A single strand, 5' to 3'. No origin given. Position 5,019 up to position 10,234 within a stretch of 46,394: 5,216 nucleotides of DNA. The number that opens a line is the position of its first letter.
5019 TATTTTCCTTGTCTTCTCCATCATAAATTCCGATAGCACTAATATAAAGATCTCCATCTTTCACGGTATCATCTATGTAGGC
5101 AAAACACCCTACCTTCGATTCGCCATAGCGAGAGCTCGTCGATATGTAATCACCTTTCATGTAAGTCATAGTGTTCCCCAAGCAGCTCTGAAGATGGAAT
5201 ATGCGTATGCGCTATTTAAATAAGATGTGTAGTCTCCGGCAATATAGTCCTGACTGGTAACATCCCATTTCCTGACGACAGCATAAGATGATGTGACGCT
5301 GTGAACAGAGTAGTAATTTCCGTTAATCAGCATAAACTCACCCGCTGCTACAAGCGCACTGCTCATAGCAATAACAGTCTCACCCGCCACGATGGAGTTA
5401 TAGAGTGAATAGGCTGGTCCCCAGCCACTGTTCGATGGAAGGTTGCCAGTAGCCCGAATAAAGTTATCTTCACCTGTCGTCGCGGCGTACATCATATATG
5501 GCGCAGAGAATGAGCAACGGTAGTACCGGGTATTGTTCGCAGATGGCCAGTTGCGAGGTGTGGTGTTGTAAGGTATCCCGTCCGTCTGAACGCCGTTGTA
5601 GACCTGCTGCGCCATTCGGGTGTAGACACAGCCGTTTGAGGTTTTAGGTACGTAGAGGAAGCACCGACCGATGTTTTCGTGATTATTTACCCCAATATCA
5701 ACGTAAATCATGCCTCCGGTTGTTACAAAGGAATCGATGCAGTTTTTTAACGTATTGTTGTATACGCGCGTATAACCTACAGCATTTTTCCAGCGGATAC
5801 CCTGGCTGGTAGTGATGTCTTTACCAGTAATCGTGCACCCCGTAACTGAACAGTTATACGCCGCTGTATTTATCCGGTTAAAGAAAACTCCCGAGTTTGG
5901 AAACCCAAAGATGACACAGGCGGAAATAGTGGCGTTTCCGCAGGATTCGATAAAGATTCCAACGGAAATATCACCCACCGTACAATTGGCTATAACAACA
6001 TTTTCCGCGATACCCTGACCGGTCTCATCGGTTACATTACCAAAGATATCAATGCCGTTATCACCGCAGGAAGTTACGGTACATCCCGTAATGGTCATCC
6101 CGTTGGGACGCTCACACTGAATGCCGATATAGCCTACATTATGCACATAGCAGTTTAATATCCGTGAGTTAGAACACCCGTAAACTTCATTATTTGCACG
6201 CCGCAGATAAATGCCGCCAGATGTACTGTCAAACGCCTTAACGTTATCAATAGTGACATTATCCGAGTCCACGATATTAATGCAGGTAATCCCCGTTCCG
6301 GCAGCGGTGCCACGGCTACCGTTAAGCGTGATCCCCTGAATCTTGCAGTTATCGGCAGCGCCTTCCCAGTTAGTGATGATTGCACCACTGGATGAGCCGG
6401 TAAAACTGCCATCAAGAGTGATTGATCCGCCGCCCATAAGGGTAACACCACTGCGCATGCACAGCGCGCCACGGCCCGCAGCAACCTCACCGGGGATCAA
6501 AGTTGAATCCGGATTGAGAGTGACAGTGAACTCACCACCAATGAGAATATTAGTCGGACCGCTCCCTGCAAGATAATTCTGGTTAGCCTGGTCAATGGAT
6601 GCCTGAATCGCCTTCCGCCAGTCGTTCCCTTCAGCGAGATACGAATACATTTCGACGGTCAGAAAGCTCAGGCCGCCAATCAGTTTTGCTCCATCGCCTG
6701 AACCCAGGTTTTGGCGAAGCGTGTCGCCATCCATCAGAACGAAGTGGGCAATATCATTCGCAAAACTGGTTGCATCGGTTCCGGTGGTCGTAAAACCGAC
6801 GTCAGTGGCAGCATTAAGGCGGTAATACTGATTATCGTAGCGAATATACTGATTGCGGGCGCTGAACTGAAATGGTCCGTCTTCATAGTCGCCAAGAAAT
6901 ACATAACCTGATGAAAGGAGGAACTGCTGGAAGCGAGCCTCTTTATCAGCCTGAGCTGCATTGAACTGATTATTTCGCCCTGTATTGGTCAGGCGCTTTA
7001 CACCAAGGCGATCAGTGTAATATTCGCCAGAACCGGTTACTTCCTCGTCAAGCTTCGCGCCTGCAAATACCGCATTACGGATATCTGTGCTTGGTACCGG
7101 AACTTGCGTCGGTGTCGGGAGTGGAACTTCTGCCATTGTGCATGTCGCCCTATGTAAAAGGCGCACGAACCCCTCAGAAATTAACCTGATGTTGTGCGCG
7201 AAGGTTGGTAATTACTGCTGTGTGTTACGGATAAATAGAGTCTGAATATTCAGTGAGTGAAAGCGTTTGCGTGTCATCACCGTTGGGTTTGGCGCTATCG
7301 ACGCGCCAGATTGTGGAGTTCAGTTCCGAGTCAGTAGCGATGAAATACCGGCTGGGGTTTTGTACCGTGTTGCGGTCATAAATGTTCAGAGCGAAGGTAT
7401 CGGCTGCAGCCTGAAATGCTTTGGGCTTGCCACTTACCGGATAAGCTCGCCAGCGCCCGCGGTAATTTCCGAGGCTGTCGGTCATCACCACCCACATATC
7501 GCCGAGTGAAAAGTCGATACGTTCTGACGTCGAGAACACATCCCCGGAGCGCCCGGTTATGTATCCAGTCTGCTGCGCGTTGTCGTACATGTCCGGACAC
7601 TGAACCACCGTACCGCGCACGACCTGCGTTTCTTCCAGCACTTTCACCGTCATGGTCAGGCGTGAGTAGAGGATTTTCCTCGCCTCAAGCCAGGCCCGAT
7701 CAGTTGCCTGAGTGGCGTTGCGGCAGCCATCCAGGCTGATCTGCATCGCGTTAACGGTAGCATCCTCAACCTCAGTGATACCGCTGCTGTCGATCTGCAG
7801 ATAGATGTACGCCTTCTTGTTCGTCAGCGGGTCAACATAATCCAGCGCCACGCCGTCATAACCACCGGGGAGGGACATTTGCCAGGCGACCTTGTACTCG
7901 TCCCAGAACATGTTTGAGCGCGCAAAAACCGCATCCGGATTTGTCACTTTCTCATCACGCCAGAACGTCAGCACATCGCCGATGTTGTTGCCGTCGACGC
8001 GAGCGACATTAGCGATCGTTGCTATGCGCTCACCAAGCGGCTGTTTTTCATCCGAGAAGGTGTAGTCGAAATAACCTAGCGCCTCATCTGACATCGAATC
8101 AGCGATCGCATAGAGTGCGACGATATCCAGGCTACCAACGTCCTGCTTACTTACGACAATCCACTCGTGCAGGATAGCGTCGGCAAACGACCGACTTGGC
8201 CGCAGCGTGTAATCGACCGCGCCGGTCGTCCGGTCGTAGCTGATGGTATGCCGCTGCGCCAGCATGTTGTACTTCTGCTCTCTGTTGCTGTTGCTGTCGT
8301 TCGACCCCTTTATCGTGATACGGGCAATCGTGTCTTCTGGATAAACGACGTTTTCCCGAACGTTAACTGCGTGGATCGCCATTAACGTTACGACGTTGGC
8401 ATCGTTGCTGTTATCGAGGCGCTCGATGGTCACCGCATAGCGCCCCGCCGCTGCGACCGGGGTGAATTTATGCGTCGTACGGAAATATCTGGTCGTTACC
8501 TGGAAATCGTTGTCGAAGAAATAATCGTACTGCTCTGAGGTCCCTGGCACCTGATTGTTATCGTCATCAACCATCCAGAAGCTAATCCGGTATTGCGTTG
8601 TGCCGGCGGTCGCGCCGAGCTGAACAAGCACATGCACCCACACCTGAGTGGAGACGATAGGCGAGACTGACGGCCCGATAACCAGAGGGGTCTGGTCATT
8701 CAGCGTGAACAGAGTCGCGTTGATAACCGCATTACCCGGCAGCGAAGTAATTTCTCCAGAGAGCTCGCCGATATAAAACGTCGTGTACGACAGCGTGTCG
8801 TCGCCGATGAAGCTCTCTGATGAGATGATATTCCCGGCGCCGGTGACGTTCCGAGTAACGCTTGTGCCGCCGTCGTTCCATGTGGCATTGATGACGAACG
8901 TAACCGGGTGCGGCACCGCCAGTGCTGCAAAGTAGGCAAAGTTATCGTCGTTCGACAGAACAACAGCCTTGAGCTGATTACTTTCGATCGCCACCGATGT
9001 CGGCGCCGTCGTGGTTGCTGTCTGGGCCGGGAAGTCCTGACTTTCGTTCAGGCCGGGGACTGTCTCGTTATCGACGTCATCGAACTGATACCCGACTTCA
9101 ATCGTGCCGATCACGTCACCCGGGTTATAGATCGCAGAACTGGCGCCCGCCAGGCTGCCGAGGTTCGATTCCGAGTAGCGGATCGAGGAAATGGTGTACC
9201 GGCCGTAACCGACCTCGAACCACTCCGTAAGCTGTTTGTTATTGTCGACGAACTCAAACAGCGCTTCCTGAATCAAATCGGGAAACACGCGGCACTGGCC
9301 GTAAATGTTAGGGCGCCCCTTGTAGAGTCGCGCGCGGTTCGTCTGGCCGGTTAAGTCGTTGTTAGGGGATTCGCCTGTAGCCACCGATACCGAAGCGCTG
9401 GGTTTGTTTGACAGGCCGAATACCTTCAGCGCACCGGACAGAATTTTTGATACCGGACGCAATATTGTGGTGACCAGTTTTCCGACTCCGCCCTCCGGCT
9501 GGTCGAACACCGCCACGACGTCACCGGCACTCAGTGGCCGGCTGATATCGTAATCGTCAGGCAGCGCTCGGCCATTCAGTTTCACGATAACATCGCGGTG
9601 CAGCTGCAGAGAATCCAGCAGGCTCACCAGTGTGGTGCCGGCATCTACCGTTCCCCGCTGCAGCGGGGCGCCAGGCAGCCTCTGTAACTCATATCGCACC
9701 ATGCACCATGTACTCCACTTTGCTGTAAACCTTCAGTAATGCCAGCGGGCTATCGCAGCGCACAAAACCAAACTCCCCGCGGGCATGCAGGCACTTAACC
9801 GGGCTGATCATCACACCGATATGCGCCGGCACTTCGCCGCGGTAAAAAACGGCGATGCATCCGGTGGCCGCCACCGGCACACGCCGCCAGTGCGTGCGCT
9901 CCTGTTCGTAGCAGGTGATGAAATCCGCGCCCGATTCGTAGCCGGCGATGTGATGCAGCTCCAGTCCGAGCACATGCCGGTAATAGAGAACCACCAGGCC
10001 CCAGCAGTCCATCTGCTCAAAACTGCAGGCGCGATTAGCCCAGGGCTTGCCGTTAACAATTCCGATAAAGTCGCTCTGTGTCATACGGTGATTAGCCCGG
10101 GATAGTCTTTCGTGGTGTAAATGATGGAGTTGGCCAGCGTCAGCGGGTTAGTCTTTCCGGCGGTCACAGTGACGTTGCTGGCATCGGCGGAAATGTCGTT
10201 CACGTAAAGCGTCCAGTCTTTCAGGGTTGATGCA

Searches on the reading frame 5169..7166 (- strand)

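Call 77: search_protein_families(library=pfam, proteins=[window:5169-7166:-], max_evalue=0.001)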
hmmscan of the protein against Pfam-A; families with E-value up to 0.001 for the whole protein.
window:5169-7166:- (666 aa): 1 family
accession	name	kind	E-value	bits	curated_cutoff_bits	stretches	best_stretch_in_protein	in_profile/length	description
PF13229.12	Beta_helix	-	2.3e-10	40.7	25.9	1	237-378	22-148/158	Right handed beta helix region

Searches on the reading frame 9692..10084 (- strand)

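Call 18: search_protein_families(library=phrogs, proteins=[window:9692-10084:-], max_evalue=0.001)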
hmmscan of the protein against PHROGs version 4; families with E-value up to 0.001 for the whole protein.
window:9692-10084:- (131 aa): 1 family
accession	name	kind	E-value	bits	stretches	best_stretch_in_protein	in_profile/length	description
phrog_329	-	tail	4.9e-19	69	1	10-112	542-640/949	minor tail protein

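Call 19: search_protein_families(library=pfam, proteins=[window:9692-10084:-], max_evalue=0.001)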
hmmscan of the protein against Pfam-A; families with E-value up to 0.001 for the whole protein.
window:9692-10084:- (131 aa): 1 family
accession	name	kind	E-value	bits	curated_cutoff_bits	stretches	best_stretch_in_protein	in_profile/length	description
PF00877.26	NLPC_P60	-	1.2e-06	28.9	23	1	21-109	10-87/105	NlpC/P60 family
